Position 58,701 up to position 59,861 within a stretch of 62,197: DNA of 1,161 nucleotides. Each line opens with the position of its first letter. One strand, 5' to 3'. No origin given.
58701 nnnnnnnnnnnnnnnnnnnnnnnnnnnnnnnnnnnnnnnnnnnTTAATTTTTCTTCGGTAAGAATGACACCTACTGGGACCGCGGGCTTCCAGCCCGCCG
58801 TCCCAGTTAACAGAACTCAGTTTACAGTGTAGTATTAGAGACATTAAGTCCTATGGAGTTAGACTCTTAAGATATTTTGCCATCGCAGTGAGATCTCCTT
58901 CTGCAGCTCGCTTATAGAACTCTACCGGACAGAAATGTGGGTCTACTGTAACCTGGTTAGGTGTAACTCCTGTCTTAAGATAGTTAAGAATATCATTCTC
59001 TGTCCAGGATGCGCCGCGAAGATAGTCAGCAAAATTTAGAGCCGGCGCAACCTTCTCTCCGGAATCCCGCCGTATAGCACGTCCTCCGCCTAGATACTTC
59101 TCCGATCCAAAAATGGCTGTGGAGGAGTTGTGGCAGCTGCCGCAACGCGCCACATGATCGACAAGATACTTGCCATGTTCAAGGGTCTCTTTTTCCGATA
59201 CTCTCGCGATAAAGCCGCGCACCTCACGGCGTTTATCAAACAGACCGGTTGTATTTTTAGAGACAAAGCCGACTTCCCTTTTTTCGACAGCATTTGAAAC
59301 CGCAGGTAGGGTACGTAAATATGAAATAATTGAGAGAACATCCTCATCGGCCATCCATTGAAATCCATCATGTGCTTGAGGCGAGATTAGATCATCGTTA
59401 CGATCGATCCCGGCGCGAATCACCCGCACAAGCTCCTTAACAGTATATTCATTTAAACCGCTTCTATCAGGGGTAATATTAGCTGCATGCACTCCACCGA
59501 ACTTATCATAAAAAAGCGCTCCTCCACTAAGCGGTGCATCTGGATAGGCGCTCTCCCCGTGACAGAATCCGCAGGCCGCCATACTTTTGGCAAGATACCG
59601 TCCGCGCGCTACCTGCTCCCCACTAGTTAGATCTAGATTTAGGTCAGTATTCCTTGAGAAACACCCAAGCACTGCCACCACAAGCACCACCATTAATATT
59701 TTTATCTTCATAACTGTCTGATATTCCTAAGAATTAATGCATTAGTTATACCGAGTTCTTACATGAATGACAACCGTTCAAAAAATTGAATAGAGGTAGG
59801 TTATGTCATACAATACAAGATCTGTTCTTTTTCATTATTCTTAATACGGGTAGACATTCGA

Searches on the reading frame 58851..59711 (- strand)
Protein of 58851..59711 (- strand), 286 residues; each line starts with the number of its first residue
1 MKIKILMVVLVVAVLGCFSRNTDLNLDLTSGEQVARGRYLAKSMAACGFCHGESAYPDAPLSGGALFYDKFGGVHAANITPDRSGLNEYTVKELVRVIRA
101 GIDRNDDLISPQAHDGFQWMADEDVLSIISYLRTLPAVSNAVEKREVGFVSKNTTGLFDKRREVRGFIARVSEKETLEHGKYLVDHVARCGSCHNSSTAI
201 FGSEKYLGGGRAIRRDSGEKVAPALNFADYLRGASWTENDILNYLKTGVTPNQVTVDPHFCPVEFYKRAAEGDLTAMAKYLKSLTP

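Call 12: search_protein_families(library=pfam, proteins=[window:58851-59711:-], max_evalue=0.001)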
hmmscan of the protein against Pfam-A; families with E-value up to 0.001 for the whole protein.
window:58851-59711:- (286 aa): 2 families
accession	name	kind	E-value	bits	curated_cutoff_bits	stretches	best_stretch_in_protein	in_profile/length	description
PF00034.26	Cytochrom_C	-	3.5e-07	31.9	21.3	0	35-135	2-89/90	Cytochrome c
PF13442.11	Cytochrome_CBB3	-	0.00045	20.9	27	0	33-131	2-67/68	Cytochrome C oxidase, cbb3-type, subunit III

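Call 56: find_encoding_contigs(protein=window:58854-59711:-, flank=10000, max_places=6)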
Protein window:58854-59711:- (286 aa): 1 contig read that carries it; 1 place shown.
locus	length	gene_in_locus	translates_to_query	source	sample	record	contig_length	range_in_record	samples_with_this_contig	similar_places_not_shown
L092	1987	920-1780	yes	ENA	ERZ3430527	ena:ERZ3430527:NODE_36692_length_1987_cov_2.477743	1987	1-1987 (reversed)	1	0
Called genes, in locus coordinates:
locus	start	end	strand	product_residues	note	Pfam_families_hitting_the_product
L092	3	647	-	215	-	?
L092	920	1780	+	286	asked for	PF00034:Cytochrom_C (faint)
